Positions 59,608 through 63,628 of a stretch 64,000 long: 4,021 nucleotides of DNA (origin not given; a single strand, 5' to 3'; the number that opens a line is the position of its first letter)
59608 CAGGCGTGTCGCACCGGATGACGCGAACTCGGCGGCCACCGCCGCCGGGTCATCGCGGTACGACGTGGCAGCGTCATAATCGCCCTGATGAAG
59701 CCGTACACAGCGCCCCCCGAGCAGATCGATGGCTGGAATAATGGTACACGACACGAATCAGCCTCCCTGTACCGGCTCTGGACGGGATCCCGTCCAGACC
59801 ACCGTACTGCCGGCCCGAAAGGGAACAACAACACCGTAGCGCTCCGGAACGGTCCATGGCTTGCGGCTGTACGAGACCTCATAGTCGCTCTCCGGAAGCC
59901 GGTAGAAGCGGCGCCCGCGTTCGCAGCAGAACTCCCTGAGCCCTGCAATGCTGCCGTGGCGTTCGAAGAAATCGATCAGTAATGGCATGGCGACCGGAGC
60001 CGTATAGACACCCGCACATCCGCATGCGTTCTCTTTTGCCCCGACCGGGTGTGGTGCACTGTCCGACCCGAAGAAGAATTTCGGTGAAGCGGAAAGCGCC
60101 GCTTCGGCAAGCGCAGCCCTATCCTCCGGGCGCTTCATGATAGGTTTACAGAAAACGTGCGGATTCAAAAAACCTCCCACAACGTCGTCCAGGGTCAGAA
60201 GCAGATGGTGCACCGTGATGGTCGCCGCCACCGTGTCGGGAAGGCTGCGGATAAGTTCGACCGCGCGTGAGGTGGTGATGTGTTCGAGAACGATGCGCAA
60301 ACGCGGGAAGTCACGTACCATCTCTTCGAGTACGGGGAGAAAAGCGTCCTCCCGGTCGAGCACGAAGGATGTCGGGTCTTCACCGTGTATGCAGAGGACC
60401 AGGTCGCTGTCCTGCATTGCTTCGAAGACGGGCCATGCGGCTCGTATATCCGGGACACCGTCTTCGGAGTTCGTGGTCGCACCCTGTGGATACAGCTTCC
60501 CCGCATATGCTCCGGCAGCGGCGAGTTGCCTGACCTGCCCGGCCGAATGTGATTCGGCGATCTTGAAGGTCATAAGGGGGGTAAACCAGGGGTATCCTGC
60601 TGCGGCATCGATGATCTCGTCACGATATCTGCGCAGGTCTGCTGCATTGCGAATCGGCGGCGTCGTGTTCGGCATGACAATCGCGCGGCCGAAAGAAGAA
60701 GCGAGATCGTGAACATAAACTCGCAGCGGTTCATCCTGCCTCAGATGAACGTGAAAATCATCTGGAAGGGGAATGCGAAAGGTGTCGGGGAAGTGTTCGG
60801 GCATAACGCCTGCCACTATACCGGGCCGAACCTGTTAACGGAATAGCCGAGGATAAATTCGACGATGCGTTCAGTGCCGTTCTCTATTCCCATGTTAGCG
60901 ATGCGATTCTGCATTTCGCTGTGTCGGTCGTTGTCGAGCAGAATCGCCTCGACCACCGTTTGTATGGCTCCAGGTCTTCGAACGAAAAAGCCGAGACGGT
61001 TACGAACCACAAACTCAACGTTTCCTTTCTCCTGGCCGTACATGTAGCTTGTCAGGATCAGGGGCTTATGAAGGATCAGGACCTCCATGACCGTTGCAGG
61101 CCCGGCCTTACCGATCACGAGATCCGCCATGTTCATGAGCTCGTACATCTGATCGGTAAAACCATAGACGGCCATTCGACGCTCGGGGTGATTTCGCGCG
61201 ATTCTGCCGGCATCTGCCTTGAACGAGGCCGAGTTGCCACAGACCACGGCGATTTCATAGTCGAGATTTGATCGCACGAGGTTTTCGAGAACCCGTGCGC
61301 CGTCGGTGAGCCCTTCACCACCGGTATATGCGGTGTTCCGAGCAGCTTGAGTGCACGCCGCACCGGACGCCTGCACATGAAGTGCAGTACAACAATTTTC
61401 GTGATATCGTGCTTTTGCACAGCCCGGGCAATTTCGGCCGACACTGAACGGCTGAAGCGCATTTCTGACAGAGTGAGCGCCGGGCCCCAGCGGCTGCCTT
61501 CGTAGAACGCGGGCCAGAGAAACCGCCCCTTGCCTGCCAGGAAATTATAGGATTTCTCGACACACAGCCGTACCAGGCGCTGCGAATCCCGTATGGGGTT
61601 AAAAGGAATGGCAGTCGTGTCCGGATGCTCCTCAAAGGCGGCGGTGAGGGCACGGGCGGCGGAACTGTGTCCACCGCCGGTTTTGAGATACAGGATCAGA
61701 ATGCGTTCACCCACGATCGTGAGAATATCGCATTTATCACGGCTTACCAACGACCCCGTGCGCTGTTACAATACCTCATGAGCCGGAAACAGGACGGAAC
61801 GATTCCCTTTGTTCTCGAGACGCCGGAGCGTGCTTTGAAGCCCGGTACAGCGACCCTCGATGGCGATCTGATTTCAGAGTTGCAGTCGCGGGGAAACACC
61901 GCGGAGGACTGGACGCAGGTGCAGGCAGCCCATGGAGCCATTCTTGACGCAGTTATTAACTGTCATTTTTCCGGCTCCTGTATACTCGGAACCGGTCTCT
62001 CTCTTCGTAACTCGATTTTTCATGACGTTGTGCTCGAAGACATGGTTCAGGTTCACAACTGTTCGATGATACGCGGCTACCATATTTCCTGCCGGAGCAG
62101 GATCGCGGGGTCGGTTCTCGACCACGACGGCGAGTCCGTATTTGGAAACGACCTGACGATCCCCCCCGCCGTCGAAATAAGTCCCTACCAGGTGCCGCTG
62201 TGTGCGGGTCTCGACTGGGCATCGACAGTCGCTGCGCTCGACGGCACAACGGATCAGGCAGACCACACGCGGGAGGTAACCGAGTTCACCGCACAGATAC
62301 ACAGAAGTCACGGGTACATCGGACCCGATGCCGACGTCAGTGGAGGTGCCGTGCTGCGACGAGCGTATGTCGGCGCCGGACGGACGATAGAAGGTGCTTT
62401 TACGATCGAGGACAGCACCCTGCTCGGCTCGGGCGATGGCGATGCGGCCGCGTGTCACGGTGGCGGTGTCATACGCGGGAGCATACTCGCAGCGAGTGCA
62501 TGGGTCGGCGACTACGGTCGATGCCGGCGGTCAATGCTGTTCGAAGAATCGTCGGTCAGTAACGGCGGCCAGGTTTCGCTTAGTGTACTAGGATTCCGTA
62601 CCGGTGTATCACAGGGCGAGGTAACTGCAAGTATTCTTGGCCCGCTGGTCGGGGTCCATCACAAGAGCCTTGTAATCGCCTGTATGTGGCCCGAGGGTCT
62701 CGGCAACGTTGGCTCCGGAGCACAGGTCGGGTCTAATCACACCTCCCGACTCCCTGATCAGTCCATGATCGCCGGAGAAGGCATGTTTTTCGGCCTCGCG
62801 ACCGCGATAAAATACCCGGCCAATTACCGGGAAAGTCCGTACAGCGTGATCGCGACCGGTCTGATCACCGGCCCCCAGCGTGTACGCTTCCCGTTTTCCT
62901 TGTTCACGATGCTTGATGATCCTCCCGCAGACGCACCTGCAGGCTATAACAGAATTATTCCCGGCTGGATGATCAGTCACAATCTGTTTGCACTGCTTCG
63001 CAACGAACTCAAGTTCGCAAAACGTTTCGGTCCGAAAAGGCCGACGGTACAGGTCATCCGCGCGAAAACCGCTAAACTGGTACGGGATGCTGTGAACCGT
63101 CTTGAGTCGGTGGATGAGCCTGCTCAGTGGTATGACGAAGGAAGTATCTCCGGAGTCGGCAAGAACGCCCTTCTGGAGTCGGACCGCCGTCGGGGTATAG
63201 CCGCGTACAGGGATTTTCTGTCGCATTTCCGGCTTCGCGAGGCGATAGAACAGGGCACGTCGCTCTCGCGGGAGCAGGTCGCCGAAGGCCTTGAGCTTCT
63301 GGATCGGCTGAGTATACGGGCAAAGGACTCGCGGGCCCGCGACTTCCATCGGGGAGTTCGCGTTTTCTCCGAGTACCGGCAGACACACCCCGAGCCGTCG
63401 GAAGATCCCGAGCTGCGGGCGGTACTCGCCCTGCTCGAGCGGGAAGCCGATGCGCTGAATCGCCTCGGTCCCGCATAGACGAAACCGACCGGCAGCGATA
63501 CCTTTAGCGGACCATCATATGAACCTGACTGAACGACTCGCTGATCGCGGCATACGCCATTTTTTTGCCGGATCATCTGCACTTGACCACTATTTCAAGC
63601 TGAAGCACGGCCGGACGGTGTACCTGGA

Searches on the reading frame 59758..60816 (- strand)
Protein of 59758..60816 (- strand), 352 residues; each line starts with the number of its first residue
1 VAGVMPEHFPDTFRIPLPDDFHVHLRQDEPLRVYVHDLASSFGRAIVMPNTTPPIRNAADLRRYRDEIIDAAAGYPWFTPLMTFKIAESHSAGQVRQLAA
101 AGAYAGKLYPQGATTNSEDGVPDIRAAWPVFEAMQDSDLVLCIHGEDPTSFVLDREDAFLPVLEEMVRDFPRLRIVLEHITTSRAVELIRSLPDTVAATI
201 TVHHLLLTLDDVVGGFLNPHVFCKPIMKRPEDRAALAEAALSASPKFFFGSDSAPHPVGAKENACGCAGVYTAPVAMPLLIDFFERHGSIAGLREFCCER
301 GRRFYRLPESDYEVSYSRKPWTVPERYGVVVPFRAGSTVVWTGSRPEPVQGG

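Call 56: search_protein_families(library=pfam, proteins=[window:59758-60816:-], max_evalue=0.00001)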
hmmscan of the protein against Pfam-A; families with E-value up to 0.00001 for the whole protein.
window:59758-60816:- (352 aa): 1 family
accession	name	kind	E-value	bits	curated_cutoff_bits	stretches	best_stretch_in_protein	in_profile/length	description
PF04909.20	Amidohydro_2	-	4.3e-07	30.4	26.4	1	88-183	92-182/289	Amidohydrolase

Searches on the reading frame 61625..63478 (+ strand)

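Call 56: search_protein_families(library=pfam, proteins=[window:61625-63478:+], max_evalue=0.00001)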
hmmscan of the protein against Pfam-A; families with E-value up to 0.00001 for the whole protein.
window:61625-63478:+ (617 aa): 2 families
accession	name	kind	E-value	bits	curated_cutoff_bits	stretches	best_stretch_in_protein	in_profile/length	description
PF16314.11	DUF4954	-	9.9e-16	57.8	26.2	1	80-425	6-365/433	Domain of unknown function (DUF4954)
PF25084.1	LbH_EIF2B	-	4.2e-06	27.2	54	0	110-165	36-93/105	EIF2B subunit epsilon LbH domain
